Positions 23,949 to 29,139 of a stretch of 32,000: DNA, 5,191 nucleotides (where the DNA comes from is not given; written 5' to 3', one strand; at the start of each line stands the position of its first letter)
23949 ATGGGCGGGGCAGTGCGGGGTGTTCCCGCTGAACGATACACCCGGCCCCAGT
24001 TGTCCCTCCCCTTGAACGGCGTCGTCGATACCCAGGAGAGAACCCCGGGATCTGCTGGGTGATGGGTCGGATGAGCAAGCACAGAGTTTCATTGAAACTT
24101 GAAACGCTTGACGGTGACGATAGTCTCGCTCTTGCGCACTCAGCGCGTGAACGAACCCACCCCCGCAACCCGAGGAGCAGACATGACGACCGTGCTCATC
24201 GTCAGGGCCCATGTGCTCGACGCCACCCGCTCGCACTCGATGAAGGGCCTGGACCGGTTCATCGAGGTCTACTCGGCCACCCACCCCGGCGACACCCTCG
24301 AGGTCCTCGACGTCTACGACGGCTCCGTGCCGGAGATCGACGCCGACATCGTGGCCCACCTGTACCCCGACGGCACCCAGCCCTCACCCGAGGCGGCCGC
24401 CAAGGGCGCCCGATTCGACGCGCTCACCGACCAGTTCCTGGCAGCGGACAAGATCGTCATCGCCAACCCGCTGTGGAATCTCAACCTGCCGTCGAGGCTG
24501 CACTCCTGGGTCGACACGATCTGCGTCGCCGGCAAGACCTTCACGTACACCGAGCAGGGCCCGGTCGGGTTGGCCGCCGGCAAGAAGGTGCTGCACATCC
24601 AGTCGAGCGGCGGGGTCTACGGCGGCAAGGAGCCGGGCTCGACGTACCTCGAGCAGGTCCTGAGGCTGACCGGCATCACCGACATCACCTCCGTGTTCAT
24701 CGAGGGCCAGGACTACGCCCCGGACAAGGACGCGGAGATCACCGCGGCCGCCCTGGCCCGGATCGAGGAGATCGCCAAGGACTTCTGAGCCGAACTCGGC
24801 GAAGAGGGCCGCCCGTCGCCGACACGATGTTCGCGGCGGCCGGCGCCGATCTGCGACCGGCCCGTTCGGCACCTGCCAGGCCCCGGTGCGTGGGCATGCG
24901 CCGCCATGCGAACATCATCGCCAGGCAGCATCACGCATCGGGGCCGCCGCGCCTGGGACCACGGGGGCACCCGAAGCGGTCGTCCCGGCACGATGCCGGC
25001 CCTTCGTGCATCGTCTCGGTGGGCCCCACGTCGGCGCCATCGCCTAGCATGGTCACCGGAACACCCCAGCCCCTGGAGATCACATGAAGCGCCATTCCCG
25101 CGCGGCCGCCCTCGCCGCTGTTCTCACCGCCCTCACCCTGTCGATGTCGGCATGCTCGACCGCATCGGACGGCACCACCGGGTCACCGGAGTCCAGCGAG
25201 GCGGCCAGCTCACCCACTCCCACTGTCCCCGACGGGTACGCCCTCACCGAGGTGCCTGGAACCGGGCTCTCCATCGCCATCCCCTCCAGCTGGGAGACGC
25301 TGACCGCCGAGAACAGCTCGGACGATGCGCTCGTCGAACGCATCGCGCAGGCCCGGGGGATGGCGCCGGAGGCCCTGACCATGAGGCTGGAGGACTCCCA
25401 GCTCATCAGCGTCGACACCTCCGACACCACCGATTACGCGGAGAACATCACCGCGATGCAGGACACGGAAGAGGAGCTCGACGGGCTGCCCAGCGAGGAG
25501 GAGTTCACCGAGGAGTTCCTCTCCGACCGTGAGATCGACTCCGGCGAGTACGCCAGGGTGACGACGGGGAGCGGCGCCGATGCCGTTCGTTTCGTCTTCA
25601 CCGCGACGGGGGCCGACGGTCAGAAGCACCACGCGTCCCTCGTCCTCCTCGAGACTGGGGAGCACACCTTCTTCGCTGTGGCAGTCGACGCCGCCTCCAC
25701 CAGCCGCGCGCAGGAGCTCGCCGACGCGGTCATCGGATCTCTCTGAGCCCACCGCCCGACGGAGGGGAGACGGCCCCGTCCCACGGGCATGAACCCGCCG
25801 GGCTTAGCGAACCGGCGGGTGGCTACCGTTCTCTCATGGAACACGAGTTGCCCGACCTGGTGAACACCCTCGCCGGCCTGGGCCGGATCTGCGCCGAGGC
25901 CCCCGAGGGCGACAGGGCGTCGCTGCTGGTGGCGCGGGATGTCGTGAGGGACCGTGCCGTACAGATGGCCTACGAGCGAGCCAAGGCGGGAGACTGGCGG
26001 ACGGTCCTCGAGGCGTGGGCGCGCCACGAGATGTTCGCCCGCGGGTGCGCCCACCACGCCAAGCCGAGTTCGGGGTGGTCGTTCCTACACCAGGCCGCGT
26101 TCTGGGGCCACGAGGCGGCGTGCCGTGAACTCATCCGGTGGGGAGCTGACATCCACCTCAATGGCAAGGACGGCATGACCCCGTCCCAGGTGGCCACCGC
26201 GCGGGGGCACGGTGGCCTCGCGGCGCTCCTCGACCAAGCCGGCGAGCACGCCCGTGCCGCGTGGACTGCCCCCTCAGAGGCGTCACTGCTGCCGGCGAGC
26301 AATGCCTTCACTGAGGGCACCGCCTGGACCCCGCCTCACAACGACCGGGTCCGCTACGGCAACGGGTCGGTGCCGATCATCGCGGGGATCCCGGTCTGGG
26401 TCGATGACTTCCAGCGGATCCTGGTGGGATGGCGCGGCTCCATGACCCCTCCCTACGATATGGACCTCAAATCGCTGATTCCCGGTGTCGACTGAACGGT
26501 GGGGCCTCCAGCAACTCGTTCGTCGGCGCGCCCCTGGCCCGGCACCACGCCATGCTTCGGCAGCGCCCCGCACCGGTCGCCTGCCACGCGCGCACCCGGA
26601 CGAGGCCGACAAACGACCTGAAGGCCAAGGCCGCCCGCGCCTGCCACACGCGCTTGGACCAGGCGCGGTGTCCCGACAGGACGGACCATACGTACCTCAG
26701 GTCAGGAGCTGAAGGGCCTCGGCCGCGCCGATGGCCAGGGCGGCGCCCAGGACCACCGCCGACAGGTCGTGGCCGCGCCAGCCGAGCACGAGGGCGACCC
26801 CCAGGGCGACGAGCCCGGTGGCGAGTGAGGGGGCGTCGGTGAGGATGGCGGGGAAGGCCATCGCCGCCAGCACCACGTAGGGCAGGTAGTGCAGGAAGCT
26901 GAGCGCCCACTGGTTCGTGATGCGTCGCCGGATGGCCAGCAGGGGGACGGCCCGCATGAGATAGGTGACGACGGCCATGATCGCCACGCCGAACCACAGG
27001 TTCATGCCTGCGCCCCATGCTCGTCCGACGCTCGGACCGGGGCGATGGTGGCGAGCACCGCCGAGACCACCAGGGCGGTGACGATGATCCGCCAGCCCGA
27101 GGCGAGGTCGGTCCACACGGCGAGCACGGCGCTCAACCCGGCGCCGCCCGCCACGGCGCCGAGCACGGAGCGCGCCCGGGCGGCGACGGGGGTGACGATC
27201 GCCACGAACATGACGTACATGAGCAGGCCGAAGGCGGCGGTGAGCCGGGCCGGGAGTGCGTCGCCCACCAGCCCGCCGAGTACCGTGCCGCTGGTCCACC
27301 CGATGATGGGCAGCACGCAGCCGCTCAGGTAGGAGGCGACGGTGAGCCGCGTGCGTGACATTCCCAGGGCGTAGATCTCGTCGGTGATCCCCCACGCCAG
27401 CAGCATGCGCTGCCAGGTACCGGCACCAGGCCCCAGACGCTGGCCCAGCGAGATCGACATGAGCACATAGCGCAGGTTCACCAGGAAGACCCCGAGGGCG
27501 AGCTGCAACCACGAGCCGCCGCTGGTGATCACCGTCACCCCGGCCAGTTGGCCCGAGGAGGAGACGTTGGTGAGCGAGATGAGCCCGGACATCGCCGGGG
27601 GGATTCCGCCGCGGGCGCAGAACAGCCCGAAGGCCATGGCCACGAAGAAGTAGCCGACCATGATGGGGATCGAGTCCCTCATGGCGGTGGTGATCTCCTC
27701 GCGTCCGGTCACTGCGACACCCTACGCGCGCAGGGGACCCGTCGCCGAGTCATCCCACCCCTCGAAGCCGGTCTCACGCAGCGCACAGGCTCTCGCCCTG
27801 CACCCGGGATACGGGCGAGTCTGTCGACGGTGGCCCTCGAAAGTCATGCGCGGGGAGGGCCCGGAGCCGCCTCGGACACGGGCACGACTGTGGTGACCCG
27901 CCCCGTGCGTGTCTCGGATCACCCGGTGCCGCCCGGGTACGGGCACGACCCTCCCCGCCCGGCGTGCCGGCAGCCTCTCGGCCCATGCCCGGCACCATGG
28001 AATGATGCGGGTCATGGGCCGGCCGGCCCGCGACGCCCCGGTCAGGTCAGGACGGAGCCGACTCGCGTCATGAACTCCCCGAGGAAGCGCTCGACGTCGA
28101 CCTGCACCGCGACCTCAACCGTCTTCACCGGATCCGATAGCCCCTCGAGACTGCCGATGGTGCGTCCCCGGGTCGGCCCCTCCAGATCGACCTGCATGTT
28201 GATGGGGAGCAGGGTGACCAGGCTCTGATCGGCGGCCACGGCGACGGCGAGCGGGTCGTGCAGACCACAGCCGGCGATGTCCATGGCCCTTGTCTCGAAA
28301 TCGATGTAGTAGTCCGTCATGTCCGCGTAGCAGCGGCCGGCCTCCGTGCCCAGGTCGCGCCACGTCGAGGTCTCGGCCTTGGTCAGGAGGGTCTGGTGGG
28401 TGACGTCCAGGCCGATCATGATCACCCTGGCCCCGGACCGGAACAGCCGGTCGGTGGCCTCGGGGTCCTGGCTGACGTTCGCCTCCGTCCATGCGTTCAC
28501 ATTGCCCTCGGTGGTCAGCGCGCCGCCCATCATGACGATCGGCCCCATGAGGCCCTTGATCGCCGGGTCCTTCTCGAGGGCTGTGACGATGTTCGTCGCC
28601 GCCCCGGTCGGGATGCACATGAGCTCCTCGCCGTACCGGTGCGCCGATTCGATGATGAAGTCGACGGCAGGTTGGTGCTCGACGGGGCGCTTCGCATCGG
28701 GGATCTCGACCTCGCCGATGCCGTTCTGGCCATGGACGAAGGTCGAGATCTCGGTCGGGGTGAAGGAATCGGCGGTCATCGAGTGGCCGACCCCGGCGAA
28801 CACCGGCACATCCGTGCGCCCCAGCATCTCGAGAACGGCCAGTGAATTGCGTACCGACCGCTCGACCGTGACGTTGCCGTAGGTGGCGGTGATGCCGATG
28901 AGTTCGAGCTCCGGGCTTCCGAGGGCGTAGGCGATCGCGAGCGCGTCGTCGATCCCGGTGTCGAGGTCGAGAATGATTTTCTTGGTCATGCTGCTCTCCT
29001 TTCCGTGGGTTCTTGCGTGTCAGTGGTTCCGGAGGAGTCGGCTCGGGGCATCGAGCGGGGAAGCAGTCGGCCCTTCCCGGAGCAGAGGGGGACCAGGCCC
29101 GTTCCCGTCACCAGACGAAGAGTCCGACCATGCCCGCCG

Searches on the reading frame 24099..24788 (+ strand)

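Call 66: search_protein_families(library=pfam, proteins=[window:24099-24788:+], max_evalue=0.001)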
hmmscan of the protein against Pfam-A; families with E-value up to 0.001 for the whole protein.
window:24099-24788:+ (229 aa): 2 families
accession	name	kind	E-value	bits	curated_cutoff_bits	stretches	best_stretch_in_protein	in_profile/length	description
PF02525.22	Flavodoxin_2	-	2.5e-41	142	27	1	31-224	2-196/198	Flavodoxin-like fold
PF03358.20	FMN_red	-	0.00011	22.3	24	1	94-198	44-142/152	NADPH-dependent FMN reductase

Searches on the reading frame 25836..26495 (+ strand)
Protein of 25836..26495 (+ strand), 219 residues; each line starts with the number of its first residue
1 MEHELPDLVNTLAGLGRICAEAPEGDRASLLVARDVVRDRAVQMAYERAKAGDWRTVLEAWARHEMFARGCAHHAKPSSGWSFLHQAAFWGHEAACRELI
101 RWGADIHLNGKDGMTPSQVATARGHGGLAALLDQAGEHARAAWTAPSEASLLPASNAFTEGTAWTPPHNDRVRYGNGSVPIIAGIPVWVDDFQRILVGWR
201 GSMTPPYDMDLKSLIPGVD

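Call 66: search_protein_families(library=pfam, proteins=[window:25836-26495:+], max_evalue=0.001)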
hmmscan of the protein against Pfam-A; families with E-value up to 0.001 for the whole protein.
window:25836-26495:+ (219 aa): 4 families
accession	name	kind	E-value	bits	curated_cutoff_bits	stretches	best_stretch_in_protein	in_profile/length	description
PF12796.13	Ank_2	-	5.7e-05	24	27.3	1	73-133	22-81/90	Ankyrin repeats (3 copies)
PF00023.36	Ank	-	7.4e-05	23.3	21.1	0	80-108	2-30/33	Ankyrin repeat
PF13606.12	Ank_3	-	0.00024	21.7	22.3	0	80-107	2-29/30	Ankyrin repeat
PF13637.12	Ank_4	-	0.00025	21.7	22.7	1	84-130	1-47/50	Ankyrin repeats (many copies)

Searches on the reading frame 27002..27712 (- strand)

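Call 66: search_protein_families(library=pfam, proteins=[window:27002-27712:-], max_evalue=0.001)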
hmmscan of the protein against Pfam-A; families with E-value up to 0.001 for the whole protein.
window:27002-27712:- (236 aa): 1 family
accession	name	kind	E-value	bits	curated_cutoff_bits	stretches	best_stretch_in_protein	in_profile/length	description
PF03591.19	AzlC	-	8.8e-33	114.1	32.1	1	16-153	1-137/137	AzlC protein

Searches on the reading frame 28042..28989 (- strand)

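Call 66: search_protein_families(library=pfam, proteins=[window:28042-28989:-], max_evalue=0.001)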
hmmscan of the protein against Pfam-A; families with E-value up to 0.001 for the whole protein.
window:28042-28989:- (315 aa): 1 family
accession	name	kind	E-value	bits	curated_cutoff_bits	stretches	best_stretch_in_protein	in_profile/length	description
PF01156.24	IU_nuc_hydro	-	1.6e-85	287.8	34.2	1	5-303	1-296/297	Inosine-uridine preferring nucleoside hydrolase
